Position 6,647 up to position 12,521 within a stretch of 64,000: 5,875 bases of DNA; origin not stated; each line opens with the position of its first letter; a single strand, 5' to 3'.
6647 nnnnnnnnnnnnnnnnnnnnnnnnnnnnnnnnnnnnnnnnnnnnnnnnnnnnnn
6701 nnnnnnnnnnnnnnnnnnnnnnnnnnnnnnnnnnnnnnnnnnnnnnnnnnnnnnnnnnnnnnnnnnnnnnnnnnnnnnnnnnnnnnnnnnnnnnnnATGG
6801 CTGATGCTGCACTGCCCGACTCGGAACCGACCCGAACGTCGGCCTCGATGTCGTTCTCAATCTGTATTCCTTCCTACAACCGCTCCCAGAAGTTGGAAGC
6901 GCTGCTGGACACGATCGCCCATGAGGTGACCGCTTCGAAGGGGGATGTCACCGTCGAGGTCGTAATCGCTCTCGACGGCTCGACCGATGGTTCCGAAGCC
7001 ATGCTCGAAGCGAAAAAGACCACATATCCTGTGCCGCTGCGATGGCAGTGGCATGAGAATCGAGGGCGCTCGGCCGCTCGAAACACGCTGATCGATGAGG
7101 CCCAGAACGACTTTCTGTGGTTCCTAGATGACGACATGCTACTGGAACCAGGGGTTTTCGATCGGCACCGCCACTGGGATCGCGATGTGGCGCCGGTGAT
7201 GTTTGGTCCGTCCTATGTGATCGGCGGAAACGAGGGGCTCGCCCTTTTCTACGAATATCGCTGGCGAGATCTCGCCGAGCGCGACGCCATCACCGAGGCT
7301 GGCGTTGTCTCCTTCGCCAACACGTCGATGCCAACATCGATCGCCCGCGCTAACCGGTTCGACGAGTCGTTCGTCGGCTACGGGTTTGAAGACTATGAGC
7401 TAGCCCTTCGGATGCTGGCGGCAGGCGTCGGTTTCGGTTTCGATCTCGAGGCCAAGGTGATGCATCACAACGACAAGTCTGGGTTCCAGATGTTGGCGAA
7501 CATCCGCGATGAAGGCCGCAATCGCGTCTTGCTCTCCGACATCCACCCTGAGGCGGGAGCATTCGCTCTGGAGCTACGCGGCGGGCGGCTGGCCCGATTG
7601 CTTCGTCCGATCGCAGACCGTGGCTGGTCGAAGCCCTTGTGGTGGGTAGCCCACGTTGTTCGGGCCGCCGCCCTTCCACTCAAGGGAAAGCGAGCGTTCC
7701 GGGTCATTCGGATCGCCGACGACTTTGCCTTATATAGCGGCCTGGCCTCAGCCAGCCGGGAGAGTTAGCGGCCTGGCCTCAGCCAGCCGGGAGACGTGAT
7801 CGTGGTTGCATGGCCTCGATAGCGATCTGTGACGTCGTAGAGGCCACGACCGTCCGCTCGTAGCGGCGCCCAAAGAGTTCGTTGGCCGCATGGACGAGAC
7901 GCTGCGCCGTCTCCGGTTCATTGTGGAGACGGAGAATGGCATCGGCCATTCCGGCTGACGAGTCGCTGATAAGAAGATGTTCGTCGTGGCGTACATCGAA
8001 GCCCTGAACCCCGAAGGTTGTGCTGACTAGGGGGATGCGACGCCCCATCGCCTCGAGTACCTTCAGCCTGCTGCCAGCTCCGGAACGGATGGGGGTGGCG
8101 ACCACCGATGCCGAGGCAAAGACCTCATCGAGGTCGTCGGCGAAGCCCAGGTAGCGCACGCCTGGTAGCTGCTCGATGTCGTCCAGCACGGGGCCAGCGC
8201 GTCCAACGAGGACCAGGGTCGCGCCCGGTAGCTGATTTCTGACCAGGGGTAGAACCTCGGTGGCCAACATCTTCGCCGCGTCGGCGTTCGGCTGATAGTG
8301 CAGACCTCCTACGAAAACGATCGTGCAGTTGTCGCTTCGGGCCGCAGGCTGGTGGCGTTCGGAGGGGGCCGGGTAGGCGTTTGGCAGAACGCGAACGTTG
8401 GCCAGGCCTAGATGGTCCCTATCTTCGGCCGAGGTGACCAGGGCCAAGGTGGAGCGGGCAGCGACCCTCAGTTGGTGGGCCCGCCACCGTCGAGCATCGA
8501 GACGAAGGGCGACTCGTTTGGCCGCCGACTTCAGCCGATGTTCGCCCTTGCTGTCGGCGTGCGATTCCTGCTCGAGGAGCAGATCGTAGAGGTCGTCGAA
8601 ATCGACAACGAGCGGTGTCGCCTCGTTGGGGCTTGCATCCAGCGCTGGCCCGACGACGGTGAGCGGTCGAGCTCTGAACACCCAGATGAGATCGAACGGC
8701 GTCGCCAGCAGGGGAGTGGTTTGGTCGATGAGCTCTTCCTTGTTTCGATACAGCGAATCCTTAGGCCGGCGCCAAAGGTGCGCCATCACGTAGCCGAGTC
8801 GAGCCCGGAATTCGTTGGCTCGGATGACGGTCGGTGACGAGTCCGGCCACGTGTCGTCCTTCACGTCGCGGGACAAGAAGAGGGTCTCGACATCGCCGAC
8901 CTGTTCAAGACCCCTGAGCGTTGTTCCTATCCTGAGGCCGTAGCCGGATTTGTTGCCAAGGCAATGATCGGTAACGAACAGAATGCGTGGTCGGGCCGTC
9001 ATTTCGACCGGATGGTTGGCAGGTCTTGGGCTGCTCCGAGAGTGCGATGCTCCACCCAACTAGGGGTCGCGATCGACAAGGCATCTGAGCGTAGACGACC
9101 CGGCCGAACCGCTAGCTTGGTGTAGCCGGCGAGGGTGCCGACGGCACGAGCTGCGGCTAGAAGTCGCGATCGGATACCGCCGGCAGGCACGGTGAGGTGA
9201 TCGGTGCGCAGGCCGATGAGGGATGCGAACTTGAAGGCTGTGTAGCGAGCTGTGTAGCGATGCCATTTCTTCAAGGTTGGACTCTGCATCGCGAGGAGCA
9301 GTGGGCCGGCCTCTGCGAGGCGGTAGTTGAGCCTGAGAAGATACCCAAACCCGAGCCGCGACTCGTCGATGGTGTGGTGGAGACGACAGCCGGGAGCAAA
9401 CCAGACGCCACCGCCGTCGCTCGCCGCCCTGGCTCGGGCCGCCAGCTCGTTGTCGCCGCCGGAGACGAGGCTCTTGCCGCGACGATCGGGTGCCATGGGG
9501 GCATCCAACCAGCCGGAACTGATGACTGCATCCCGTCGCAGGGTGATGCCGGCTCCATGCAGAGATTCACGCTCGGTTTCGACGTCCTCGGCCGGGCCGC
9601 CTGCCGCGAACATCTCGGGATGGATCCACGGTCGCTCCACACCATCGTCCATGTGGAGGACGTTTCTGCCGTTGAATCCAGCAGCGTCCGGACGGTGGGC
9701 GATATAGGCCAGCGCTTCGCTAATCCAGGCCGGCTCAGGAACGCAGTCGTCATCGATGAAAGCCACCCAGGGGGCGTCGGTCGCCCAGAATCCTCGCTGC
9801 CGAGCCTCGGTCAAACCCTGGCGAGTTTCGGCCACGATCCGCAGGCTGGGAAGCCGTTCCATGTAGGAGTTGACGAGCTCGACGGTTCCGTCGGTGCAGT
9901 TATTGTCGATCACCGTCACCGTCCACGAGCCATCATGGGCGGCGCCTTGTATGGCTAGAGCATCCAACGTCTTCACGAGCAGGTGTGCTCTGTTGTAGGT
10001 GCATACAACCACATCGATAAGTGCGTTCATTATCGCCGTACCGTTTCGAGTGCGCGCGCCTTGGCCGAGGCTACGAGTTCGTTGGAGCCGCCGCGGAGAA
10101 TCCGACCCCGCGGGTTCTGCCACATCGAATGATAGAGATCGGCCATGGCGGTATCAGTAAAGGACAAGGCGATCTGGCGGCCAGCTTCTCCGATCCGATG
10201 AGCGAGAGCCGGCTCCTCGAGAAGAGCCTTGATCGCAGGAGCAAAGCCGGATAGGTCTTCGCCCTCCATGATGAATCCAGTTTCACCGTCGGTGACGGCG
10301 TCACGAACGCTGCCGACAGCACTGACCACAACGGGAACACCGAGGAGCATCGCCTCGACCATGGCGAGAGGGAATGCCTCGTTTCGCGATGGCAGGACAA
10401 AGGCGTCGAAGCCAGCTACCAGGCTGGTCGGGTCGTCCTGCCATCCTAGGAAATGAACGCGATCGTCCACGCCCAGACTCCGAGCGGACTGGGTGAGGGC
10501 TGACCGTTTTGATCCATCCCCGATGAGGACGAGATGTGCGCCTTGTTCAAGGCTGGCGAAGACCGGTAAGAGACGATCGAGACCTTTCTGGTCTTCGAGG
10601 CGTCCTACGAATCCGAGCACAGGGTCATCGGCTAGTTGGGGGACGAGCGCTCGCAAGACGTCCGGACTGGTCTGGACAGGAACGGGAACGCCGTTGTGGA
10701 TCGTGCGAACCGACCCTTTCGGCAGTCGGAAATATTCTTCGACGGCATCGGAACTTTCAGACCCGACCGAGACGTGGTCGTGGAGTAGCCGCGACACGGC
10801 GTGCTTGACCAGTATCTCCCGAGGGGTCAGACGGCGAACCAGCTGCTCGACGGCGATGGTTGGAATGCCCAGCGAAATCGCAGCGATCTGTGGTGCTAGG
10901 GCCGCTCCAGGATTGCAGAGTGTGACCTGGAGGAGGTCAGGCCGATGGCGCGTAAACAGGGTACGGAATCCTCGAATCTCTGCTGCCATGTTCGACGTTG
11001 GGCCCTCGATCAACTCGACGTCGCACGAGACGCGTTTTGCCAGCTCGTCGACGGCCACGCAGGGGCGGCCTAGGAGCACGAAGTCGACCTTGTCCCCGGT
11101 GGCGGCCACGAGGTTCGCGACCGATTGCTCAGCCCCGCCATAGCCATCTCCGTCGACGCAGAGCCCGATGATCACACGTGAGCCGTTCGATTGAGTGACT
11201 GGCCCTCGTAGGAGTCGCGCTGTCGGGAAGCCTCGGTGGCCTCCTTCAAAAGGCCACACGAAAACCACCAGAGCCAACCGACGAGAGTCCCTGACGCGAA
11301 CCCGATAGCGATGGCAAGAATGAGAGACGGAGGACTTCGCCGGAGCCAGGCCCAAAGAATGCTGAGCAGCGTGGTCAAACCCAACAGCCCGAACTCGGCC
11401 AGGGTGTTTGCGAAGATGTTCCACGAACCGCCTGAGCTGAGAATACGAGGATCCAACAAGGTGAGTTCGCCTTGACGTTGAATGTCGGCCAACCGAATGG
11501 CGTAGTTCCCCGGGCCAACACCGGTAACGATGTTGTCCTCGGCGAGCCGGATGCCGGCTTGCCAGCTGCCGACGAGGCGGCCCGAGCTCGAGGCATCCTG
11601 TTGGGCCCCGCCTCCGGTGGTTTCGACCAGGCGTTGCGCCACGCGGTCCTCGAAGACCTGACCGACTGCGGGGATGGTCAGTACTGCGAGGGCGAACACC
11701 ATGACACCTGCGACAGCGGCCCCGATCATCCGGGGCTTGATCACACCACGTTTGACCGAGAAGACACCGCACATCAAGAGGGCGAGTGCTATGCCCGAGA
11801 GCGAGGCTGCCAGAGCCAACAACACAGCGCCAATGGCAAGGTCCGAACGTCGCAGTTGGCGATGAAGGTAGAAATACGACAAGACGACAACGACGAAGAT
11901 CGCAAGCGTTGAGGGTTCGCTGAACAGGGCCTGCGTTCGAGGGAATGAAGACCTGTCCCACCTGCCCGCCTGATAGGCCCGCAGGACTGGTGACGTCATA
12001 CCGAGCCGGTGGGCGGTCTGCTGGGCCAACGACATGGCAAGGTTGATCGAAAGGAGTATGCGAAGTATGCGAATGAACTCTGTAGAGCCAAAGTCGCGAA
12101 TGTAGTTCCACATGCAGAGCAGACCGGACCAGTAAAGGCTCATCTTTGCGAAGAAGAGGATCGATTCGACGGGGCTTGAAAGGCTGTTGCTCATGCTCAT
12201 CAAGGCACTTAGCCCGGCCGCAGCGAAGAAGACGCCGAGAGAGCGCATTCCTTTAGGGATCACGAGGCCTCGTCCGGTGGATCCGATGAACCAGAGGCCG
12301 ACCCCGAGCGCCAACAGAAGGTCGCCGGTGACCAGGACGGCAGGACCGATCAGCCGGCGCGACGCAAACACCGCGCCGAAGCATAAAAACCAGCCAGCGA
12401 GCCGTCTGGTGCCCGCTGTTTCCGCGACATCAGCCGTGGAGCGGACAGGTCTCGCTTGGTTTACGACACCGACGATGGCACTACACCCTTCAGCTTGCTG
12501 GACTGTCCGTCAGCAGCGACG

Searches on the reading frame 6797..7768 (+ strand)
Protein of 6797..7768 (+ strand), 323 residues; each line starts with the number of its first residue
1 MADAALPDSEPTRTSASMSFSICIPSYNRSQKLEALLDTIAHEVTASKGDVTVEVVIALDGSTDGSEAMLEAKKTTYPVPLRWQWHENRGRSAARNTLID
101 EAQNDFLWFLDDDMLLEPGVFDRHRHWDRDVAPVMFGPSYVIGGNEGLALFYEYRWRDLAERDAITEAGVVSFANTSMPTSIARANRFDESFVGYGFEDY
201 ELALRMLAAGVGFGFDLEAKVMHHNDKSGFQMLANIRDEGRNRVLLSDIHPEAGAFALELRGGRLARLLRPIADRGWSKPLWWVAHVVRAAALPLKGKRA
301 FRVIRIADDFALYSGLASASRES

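Call 10: search_protein_families(library=pfam, proteins=[window:6797-7768:+], max_evalue=0.001)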
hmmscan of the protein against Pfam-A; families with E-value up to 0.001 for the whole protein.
window:6797-7768:+ (323 aa): 3 families
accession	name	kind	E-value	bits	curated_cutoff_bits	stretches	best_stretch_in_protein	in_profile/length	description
PF00535.33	Glycos_transf_2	-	3.5e-18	66.5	23.3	1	21-121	1-96/168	Glycosyl transferase family 2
PF13641.12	Glyco_tranf_2_3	-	9.2e-08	32.8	27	1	20-228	3-216/230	Glycosyltransferase like family 2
PF10111.15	Glyco_tranf_2_2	-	2.1e-06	27.9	27.3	1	23-211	3-204/276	Glycosyltransferase like family 2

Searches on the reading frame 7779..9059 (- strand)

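Call 10: search_protein_families(library=pfam, proteins=[window:7779-9059:-], max_evalue=0.001)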
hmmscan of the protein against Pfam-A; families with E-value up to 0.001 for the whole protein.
window:7779-9059:- (426 aa): 2 families
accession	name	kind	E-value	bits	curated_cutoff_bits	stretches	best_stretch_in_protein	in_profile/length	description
PF13692.12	Glyco_trans_1_4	-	2.3e-21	77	27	1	246-380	3-141/142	Glycosyl transferases group 1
PF00534.26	Glycos_transf_1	-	4.5e-08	33.2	26.4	1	235-393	6-170/172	Glycosyl transferases group 1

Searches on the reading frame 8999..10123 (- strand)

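Call 10: search_protein_families(library=pfam, proteins=[window:8999-10123:-], max_evalue=0.001)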
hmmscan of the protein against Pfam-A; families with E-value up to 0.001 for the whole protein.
window:8999-10123:- (374 aa): 2 families
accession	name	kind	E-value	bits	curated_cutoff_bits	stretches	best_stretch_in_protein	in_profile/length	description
PF00535.33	Glycos_transf_2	-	2.1e-22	80.3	23.3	1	38-159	2-122/168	Glycosyl transferase family 2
PF13641.12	Glyco_tranf_2_3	-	4.6e-12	46.9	27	1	36-247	3-208/230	Glycosyltransferase like family 2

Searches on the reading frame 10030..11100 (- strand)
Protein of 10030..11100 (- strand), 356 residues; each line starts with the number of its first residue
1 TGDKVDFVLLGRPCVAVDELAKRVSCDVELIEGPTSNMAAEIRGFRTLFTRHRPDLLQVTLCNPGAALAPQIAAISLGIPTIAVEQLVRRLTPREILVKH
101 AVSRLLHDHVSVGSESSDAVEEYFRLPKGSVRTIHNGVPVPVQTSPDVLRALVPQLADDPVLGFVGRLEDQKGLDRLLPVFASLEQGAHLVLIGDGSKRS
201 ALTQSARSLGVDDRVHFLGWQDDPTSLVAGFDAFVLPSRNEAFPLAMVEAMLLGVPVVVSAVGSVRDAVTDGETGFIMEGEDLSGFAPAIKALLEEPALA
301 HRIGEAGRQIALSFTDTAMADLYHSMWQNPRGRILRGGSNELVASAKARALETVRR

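Call 3: search_protein_families(library=pfam, proteins=[window:10030-11100:-], max_evalue=0.1)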
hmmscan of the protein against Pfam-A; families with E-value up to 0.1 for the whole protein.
window:10030-11100:- (356 aa): 6 families
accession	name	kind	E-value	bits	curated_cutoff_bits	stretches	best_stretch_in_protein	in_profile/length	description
PF00534.26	Glycos_transf_1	-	1.2e-38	132.8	26.4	1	158-309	14-171/172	Glycosyl transferases group 1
PF13692.12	Glyco_trans_1_4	-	4.4e-35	121.5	27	1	160-295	2-141/142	Glycosyl transferases group 1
PF20706.3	GT4-conflict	-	6.9e-09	35.6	26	1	110-261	151-312/385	Family 4 Glycosyltransferase in conflict systems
PF13579.12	Glyco_trans_4_4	-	1.3e-06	29.3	29.7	1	35-124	53-142/158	Glycosyl transferase 4-like domain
PF13439.12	Glyco_transf_4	-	9.8e-05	22.9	28.5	1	4-139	21-167/170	Glycosyltransferase Family 4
PF13524.12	Glyco_trans_1_2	-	0.0061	17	25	1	237-312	53-130/144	Glycosyl transferase-like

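Call 4: search_protein_families(library=ncbifam, proteins=[window:10030-11100:-], max_evalue=0.1)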
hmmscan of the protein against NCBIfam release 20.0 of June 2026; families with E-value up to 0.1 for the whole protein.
window:10030-11100:- (356 aa): 47 families (the best 25 are shown)
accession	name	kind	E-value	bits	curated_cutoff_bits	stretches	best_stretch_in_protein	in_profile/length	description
TIGR03088.1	stp2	hypoth_equivalog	1.8e-33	116.1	409.05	1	96-328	127-371/374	TIGR03088 family PEP-CTERM/XrtA system glycosyltransferase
TIGR03999.1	thiol_BshA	equivalog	4.1e-29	101.7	273.7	1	108-328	146-371/375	N-acetyl-alpha-D-glucosaminyl L-malate synthase BshA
TIGR03449.1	mycothiol_MshA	equivalog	5.8e-25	88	462.5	1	111-327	171-400/406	D-inositol-3-phosphate glycosyltransferase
NF041876.1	EPS_EpsE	equivalog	2.4e-23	83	400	1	165-317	220-383/389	exopolysaccharide biosynthesis GT4 family glycosyltransferase EpsE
TIGR02149.1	glgA_Coryne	subfamily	8.5e-21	74.5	302.4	1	115-319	155-379/391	glycogen synthase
NF046085.1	XrtY_assoc_Gly1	equivalog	5.2e-19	68.4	400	1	127-329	181-383/387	XrtY-associated glycosyltransferase XYAG1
TIGR02095.1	glgA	subfamily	1.3e-18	66.9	328.45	1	156-316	291-465/477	glycogen/starch synthase, ADP-glucose type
NF007396.0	PRK09922.1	equivalog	4.3e-18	65.3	385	1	160-296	183-326/361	lipopolysaccharide 1,6-galactosyltransferase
TIGR04063.1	stp3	hypoth_equivalog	4e-17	62.2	442.05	1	155-310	209-374/397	TIGR04063 family PEP-CTERM/XrtA system glycosyltransferase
NF047684.1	TeichurnBiosyTuaC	equivalog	4e-16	58.9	550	1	158-305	218-363/391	teichuronic acid biosynthesis protein TuaC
NF038295.1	EPS_HpsP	equivalog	1.7e-15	57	550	1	148-313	196-369/388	hormogonium polysaccharide biosynthesis glycosyltransferase HpsP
NF011726.0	PRK15179.1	equivalog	4.5e-15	55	733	1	62-283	407-644/694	Vi polysaccharide biosynthesis protein TviE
NF053787.1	GlcN_PG_synth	equivalog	7.5e-15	54.6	480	1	155-309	193-337/361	N-acetylglucosaminyl phosphatidylglycerol synthase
NF050063.1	ProtGlycPglJ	equivalog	8.7e-15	54.8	500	1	158-320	193-356/363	N-acetylgalactosamine-N,N'-diacetylbacillosaminyl-diphospho-undecaprenol 4-alpha-N-acetylgalactosaminyltransferase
NF038298.1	EPS_HpsO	equivalog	5.7e-14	51.7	575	1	157-322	199-379/388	hormogonium polysaccharide biosynthesis glycosyltransferase HpsO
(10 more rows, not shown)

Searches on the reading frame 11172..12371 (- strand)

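Call 3: search_protein_families(library=pfam, proteins=[window:11172-12371:-], max_evalue=0.1)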
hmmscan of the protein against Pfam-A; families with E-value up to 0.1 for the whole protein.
window:11172-12371:- (399 aa): 4 families
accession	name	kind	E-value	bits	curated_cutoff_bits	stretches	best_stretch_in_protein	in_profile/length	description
PF04932.20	Wzy_C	-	1.5e-09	38.3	31.7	1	182-335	5-148/149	O-Antigen ligase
PF01773.25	Nucleos_tra2_N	-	0.00011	23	27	1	193-241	2-50/74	Na+ dependent nucleoside transporter N-terminus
PF06181.16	Urate_ox_N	-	0.031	14.2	26.9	1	154-253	117-213/295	Urate oxidase N-terminal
PF22954.2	DUF7027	-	0.044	14.1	27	0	158-233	16-91/100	Domain of unknown function (DUF7027)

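Call 4: search_protein_families(library=ncbifam, proteins=[window:11172-12371:-], max_evalue=0.1)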
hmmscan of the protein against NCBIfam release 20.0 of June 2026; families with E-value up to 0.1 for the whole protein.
window:11172-12371:- (399 aa): 0 families
